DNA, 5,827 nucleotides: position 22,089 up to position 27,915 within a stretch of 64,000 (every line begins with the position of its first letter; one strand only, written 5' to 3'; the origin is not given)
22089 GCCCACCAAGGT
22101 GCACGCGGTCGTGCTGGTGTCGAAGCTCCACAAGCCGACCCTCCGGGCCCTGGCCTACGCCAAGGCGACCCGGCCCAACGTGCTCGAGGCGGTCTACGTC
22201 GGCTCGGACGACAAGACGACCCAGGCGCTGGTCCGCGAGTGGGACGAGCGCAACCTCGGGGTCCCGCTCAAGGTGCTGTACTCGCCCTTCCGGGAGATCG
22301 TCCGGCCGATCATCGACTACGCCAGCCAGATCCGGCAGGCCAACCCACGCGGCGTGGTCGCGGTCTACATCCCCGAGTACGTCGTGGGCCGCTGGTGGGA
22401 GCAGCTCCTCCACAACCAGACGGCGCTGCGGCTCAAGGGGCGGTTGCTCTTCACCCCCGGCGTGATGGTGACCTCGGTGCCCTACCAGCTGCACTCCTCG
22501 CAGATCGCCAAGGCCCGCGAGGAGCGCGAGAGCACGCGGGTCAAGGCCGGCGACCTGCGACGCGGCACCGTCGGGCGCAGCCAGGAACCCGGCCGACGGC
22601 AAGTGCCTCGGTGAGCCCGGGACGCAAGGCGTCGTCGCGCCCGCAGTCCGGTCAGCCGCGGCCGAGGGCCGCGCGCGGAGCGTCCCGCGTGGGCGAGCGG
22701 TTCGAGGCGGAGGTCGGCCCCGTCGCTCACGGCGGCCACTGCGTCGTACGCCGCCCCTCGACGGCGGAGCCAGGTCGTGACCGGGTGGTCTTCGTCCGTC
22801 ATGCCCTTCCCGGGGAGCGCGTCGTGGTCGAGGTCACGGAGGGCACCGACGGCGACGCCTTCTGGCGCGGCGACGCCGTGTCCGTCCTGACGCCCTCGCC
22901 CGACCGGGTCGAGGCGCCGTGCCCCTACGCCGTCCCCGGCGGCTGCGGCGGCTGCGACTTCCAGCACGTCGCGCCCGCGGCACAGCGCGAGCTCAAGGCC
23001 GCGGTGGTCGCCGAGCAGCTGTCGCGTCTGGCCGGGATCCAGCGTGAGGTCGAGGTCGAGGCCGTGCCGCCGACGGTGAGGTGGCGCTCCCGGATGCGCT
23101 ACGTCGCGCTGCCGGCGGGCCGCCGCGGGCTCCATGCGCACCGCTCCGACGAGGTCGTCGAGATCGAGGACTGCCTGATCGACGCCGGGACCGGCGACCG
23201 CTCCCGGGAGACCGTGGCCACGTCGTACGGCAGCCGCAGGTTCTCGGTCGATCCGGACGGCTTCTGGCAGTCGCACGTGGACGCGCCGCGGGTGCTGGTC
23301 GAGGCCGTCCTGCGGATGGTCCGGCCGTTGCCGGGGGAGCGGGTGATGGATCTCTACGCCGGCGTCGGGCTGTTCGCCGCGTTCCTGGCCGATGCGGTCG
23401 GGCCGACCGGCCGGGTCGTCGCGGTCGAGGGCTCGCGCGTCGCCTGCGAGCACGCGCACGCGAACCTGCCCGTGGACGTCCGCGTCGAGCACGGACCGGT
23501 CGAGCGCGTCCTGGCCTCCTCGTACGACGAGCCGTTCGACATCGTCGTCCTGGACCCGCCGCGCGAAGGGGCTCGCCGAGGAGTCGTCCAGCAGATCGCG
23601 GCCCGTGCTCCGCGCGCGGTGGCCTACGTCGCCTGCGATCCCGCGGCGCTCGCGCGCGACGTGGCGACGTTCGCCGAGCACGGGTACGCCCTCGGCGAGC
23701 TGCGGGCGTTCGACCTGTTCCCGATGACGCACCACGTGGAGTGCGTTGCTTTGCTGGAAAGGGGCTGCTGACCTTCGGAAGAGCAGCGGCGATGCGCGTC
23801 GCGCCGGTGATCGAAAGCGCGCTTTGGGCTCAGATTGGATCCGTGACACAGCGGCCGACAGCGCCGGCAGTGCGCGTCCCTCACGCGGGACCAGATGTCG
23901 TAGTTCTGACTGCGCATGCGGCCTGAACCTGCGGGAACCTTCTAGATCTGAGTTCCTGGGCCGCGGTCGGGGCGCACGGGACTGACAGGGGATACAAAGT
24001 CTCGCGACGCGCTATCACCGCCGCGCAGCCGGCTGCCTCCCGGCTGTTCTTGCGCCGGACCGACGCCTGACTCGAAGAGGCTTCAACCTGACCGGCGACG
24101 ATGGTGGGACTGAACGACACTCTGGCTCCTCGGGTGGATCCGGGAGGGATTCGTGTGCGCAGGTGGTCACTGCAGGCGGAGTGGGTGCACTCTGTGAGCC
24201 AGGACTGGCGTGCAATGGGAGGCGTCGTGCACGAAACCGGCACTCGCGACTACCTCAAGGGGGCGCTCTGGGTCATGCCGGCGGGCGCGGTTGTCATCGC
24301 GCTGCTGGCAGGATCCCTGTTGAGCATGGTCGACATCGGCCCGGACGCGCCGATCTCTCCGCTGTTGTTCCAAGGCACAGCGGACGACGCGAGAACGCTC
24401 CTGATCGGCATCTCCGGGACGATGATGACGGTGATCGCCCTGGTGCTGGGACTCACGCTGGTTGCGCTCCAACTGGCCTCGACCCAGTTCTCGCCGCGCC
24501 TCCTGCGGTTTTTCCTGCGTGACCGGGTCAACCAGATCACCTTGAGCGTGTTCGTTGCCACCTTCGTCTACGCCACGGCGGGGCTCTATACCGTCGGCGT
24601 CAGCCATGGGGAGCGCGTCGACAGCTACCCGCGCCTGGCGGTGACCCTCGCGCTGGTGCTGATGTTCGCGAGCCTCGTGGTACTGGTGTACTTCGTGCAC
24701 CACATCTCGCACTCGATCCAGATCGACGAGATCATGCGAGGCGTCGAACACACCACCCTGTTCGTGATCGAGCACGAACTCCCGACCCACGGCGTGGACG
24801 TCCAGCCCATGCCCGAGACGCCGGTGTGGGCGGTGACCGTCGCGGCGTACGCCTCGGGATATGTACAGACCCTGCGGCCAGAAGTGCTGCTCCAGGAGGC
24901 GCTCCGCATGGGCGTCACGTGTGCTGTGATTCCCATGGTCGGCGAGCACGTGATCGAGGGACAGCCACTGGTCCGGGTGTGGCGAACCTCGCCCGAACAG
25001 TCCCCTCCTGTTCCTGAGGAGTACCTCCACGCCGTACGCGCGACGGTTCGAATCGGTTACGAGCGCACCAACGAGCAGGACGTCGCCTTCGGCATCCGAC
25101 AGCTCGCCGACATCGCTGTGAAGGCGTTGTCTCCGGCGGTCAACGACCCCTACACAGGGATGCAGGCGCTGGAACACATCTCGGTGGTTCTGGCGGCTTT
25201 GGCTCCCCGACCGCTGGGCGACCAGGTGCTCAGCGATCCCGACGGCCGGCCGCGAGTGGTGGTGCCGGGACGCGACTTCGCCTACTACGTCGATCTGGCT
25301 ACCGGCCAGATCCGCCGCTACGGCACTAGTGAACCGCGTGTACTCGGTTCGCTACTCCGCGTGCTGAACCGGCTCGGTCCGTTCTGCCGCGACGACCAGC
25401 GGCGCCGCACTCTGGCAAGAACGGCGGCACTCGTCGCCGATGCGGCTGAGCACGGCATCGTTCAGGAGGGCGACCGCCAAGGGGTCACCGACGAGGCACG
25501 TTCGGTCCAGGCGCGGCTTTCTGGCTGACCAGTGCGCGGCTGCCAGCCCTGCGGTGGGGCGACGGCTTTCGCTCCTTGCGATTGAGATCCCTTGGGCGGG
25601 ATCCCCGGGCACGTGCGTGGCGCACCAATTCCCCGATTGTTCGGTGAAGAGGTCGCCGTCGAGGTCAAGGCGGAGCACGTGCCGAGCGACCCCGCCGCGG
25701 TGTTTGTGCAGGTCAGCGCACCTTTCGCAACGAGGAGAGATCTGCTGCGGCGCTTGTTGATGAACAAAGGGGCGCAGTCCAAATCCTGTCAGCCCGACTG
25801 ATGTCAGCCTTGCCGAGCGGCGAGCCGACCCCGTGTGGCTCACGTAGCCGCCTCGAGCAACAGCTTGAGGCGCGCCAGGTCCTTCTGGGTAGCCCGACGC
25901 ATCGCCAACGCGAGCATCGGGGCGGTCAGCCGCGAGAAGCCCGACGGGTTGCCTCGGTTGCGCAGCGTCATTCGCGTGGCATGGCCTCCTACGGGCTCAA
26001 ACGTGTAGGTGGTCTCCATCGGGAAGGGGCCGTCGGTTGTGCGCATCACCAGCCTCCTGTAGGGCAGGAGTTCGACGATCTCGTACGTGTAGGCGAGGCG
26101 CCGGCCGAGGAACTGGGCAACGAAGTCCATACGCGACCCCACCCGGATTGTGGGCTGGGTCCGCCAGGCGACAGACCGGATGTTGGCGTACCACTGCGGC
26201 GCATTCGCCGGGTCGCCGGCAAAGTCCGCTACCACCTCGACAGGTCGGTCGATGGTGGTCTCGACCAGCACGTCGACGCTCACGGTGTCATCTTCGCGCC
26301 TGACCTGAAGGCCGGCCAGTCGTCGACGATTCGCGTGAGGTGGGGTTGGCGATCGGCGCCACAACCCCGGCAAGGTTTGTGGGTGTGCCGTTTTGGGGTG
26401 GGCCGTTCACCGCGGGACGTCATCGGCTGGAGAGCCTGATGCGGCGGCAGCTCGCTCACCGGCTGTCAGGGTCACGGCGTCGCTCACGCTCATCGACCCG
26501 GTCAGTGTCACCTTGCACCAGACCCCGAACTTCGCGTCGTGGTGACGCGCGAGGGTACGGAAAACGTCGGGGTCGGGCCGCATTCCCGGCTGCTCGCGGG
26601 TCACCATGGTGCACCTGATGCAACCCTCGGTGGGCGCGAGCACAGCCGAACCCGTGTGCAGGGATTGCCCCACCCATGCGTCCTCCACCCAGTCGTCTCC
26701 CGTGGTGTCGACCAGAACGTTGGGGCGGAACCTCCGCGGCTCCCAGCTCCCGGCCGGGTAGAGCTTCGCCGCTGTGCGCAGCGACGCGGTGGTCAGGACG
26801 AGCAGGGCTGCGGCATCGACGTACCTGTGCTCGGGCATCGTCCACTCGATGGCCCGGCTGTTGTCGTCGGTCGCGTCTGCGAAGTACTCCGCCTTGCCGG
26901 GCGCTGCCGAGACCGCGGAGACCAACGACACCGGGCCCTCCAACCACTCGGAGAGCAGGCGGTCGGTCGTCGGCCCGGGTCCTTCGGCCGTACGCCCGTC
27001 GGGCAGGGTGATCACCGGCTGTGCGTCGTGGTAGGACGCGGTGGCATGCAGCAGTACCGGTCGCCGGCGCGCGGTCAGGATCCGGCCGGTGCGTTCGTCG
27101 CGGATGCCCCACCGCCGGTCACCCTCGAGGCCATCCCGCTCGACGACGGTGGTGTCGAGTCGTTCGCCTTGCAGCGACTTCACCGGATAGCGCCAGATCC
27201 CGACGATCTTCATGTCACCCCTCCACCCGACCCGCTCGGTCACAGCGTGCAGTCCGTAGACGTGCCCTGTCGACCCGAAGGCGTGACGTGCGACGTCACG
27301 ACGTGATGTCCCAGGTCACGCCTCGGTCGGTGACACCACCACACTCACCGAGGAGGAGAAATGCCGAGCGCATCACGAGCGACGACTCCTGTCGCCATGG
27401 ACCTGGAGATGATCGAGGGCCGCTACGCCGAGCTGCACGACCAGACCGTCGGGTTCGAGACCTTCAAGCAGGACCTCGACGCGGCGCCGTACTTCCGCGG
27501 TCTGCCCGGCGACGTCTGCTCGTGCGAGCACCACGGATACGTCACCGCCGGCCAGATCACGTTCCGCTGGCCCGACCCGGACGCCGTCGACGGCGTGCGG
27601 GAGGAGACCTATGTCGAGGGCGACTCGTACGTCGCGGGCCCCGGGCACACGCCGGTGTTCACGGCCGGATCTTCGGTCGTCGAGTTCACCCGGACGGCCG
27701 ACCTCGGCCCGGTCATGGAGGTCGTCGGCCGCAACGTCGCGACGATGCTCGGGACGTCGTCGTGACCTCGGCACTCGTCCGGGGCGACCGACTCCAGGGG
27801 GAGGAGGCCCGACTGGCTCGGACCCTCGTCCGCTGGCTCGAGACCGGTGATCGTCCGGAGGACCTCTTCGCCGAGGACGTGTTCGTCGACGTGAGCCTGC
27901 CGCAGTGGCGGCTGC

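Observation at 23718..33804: ~10 kb insertion with no integrase, splitting off the native 3' end of the RNA methyltransferase gene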

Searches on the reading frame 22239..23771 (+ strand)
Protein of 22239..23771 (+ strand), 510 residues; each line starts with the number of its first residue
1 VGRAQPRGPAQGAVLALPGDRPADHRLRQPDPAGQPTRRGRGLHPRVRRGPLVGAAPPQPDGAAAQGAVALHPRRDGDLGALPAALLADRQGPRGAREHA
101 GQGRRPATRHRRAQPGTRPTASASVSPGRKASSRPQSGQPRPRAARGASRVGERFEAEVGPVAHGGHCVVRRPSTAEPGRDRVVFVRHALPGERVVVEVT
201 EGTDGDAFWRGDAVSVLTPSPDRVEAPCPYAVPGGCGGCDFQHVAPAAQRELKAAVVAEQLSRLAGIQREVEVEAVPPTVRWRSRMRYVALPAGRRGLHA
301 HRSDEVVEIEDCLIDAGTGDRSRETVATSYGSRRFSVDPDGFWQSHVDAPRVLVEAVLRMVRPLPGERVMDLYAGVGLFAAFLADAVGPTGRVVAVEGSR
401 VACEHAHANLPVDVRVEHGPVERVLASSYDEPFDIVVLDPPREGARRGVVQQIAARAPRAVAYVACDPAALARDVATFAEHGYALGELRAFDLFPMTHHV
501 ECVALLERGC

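Call 10: search_protein_families(library=pfam, proteins=[window:22239-23771:+], max_evalue=0.01)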
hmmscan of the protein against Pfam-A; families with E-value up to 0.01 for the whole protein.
window:22239-23771:+ (510 aa): 7 families
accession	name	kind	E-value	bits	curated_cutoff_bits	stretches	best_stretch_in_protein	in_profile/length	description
PF05958.17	tRNA_U5-meth_tr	-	4e-10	39.7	23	1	433-508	284-356/357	tRNA (Uracil-5-)-methyltransferase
PF01938.26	TRAM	-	1.6e-06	28.3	21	1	149-208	2-57/61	TRAM domain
PF05175.20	MTS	-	1.5e-05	25.2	23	1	342-460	11-129/170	Methyltransferase small domain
PF13649.12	Methyltransf_25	-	3.9e-05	24.7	27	1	369-438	1-70/97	Methyltransferase domain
PF01135.25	PCMT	-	0.00026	21.2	20.3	1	354-410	62-118/210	Protein-L-isoaspartate(D-aspartate) O-methyltransferase (PCMT)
PF13847.12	Methyltransf_31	-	0.0005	20.2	27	1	366-439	4-81/145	Methyltransferase domain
PF02475.24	TRM5-TYW2_MTfase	-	0.0092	16.4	28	0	364-410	35-80/164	TRM5/TYW2 methyltransferase domain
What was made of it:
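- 22656..23771 (+): RlmD/RumA-family RNA (uracil-C5) methyltransferase gene (TRAM + U5-MTase domains). It is a hybrid: native up to the core, and the last ~8 codons come from the element. The start codon is approximate. Pfam TRAM and tRNA_U5-meth_tr (call 10).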

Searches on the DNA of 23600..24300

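Call 26: search_rna_families(source=window, start=23600, end=24300, threshold=evalue, max_evalue=1, show_alignments=2)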
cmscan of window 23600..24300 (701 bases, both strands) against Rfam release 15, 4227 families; matches with E-value up to 1: 0.
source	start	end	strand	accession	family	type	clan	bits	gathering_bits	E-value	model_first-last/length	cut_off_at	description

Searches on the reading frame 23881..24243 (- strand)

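Call 32: search_protein_families(library=pfam, proteins=[window:23881-24243:-], max_evalue=0.1)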
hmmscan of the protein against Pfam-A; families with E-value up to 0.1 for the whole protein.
window:23881-24243:- (120 aa): 2 families
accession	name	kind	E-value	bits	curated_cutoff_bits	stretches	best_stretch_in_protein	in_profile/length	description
PF14634.12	zf-RING_5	-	0.0052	17.2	27.9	1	5-30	5-31/43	zinc-RING finger domain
PF08037.16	Attractin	-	0.051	14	25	0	53-78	3-28/55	Attractin family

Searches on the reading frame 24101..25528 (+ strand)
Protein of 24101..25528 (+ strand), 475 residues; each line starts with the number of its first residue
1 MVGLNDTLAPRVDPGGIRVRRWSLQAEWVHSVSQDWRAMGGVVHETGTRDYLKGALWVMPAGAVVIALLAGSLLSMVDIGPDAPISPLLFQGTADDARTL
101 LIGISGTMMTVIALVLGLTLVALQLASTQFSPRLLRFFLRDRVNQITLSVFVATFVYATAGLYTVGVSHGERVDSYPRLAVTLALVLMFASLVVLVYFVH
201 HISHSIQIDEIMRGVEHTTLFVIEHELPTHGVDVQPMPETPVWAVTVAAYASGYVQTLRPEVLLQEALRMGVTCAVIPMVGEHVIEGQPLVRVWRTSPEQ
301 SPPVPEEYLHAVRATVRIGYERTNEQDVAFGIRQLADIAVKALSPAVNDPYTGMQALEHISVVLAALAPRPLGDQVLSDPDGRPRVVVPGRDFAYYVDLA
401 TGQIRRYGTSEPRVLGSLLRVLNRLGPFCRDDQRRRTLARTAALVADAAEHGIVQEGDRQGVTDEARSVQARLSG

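Call 10: search_protein_families(library=pfam, proteins=[window:24101-25528:+], max_evalue=0.01)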
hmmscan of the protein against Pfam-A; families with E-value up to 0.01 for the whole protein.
window:24101-25528:+ (475 aa): 1 family
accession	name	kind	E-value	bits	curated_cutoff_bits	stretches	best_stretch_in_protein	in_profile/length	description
PF10011.15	DUF2254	-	7.9e-107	357.7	28.8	1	55-423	3-367/368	Predicted membrane protein (DUF2254)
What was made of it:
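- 24101..25528 (+): Cargo: DUF2254 membrane protein. Pfam E=7.9e-107 (call 10).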

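Call 36: find_homologous_proteins(query=window:24215-25528:+, max_evalue=1e-30)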
Query window:24215-25528:+ (437 aa): 2332 proteins with E <= 1e-30 among 8000 candidates; the best 120 are listed.
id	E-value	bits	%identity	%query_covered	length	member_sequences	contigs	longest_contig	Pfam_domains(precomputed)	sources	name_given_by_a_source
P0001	9.5e-282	952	100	100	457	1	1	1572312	PF10011.16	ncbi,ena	-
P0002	1.8e-237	806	84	99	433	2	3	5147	PF10011.16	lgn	-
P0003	1.2e-229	780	83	99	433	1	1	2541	PF10011.16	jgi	jgi:uncharacterized membrane protein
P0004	3.2e-204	697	73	99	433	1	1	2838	PF10011.16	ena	-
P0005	2.4e-202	690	74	99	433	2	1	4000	PF10011.16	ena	-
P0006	4.8e-201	686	73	99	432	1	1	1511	PF10011.16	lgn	-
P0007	4.5e-200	683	73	99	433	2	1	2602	PF10011.16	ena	-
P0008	1.1e-199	682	74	98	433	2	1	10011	PF10011.16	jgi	jgi:uncharacterized membrane protein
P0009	2.4e-199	680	73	99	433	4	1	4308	PF10011.16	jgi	jgi:uncharacterized membrane protein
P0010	3.0e-199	680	71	99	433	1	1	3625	PF10011.16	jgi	jgi:uncharacterized membrane protein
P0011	1.2e-196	672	71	99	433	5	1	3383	PF10011.16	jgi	-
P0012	2.4e-196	671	72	99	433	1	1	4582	PF10011.16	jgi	jgi:uncharacterized membrane protein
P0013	8.1e-196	669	73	99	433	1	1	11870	PF10011.16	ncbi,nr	ncbi:MAG: DUF2254 domain-containing protein [Nocardioides sp.]|nr:DUF2254 domain-containing protein 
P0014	6.6e-195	666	73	99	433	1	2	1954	PF10011.16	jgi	jgi:uncharacterized membrane protein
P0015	2.0e-193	661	70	97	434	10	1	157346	PF10011.16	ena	-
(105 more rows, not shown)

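Call 37: find_encoding_contigs(protein=P0001, flank=10000, max_places=3)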
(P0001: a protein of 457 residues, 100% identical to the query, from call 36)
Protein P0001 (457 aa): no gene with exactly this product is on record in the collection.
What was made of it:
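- Tried and rejected: The window's own protein is not on record in the contig index (call 37).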

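Call 38: find_encoding_contigs(protein=P0002, flank=10000, max_places=4)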
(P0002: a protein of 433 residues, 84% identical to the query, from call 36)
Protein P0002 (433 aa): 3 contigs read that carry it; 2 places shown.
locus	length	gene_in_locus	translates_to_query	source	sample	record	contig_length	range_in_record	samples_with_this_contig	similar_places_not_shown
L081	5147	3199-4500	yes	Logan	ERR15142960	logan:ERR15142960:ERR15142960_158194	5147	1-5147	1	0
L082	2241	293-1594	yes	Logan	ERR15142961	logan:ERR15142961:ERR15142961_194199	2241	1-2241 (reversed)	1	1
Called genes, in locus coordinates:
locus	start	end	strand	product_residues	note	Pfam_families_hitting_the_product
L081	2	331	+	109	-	?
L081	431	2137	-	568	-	-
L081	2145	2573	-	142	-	-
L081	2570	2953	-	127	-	-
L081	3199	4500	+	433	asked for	PF10011:DUF2254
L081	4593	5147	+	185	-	?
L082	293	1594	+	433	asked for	PF10011:DUF2254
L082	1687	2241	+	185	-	?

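Call 41: find_encoding_contigs(protein=P0015, flank=10000, max_places=2)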
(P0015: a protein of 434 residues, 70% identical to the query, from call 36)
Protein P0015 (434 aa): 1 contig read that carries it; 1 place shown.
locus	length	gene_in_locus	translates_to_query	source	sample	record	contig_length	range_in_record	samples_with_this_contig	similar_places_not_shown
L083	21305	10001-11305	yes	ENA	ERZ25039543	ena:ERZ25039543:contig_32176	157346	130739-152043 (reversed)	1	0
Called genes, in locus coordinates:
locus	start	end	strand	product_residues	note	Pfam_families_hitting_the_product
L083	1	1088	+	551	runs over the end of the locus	PF02878:PGM_PMM_I, PF02879:PGM_PMM_II, PF02880:PGM_PMM_III, PF00408:PGM_PMM_IV (weak)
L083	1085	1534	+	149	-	-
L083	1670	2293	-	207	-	PF18085:Mak_N_cap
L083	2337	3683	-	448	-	PF07730:HisKA_3, PF02518:HATPase_c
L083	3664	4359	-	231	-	PF00072:Response_reg, PF00196:GerE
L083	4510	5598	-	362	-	PF00198:2-oxoacid_dh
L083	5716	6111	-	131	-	PF14534:DUF4440 (weak), PF12680:SnoaL_2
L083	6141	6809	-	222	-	PF08447:PAS_3, PF03861:ANTAR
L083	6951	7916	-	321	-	PF08240:ADH_N (weak), PF00107:ADH_zinc_N, PF13602:ADH_zinc_N_2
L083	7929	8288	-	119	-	-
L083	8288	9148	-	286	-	PF02900:LigB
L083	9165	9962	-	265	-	PF00285:Citrate_synt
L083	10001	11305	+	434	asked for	PF10011:DUF2254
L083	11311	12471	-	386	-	PF02515:CoA_transf_3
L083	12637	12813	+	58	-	PF22039:HUTI_composite_bact (faint)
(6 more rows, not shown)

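Call 42: find_encoding_contigs(protein=P0013, flank=10000, max_places=2)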
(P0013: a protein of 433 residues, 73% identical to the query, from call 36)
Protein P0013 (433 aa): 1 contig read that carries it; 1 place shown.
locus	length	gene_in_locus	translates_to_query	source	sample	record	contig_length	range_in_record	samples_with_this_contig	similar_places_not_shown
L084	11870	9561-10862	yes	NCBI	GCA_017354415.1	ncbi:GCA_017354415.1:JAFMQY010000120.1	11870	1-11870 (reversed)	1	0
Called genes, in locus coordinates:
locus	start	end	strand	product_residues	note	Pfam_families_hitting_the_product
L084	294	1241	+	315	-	-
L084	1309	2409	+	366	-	PF07690:MFS_1, PF00083:Sugar_tr (weak), PF07690:MFS_1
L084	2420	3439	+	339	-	PF00356:LacI, PF00532:Peripla_BP_1, PF13407:Peripla_BP_4, PF13377:Peripla_BP_3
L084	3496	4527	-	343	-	PF00198:2-oxoacid_dh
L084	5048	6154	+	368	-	PF18844:baeRF_family2, PF18859:acVLRF1 (weak)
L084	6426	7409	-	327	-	PF08240:ADH_N (faint), PF00107:ADH_zinc_N, PF13602:ADH_zinc_N_2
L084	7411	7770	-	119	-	-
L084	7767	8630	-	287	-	PF02900:LigB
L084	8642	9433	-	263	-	PF00285:Citrate_synt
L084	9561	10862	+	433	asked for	PF10011:DUF2254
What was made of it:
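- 24101..25528 (+): Homologues elsewhere sit in ordinary chromosomal contexts (calls 36, 41, 42).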

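Call 59: search_protein_families(library=phrogs, proteins=[window:24101-25528:+], max_evalue=0.001)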
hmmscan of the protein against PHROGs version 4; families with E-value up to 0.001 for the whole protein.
window:24101-25528:+ (475 aa): 1 family
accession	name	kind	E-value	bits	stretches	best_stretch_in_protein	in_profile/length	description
phrog_27913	-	unknown function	2.7e-11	44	1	100-368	18-280/386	-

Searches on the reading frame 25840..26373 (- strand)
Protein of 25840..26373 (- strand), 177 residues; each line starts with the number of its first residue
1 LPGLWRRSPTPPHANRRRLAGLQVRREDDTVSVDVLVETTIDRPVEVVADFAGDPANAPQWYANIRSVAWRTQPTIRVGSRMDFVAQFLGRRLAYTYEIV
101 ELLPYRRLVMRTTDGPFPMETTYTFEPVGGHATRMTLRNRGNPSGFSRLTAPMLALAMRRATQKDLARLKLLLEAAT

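Call 10: search_protein_families(library=pfam, proteins=[window:25840-26373:-], max_evalue=0.01)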
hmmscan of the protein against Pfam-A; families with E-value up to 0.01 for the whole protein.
window:25840-26373:- (177 aa): 3 families
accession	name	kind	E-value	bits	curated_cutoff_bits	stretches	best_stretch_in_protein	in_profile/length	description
PF10604.15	Polyketide_cyc2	-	7.7e-17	62.4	27.4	1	35-174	4-142/142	Polyketide cyclase / dehydrase and lipid transport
PF08327.17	AHSA1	-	4.9e-07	30.4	22.1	1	53-145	12-102/125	Activator of Hsp90 ATPase homolog 1-like protein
PF03364.25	Polyketide_cyc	-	0.00068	20.3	23.4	1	41-169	1-125/126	Polyketide cyclase / dehydrase and lipid transport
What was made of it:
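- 25840..26373 (-): Cargo: SRPBCC / polyketide-cyclase-like protein. Pfam Polyketide_cyc2 E=7.7e-17 (call 10).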

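Call 59: search_protein_families(library=phrogs, proteins=[window:25840-26373:-], max_evalue=0.001)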
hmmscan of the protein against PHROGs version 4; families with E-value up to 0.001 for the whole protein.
window:25840-26373:- (177 aa): 0 families

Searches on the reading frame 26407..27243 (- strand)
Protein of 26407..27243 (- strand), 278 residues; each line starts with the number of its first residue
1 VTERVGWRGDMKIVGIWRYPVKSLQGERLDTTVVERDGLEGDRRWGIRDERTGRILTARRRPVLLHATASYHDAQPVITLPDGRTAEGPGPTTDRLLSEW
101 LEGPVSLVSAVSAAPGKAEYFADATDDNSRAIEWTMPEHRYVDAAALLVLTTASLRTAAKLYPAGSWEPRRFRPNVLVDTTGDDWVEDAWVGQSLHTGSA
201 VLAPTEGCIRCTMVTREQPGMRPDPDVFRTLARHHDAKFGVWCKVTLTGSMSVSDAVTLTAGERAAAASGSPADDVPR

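Call 10: search_protein_families(library=pfam, proteins=[window:26407-27243:-], max_evalue=0.01)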
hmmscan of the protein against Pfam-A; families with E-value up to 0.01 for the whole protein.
window:26407-27243:- (278 aa): 2 families
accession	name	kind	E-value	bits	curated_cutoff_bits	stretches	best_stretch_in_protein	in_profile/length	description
PF03473.23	MOSC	-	2e-16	60.5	22.7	1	138-258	3-120/120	MOSC domain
PF03476.21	MOSC_N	-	8.3e-15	55.1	25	1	12-90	3-82/119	MOSC N-terminal beta barrel domain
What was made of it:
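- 26407..27243 (-): Cargo: MOSC-domain protein. Pfam MOSC and MOSC_N (call 10).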

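Call 59: search_protein_families(library=phrogs, proteins=[window:26407-27243:-], max_evalue=0.001)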
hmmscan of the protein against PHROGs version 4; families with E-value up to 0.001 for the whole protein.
window:26407-27243:- (278 aa): 0 families

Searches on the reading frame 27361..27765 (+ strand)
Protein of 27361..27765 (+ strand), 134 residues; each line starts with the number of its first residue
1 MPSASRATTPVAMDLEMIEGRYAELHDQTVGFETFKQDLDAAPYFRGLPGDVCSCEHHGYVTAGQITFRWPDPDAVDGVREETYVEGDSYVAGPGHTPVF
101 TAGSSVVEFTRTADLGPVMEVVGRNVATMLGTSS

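Call 10: search_protein_families(library=pfam, proteins=[window:27361-27765:+], max_evalue=0.01)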
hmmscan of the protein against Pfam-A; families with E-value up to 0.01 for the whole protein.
window:27361-27765:+ (134 aa): 0 families

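Call 58: search_protein_families(library=ncbifam, proteins=[window:27361-27765:+], max_evalue=0.001)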
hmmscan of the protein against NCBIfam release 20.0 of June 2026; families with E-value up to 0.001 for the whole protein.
window:27361-27765:+ (134 aa): 0 families

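Call 59: search_protein_families(library=phrogs, proteins=[window:27361-27765:+], max_evalue=0.001)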
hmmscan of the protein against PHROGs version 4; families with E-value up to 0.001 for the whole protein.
window:27361-27765:+ (134 aa): 0 families
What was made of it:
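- Checked: The ORFs at 27361-27765, ~27750-28193, 28315-29997 and ~30990-31703 have no Pfam, NCBIfam or PHROG hit (calls 10, 58, 59).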
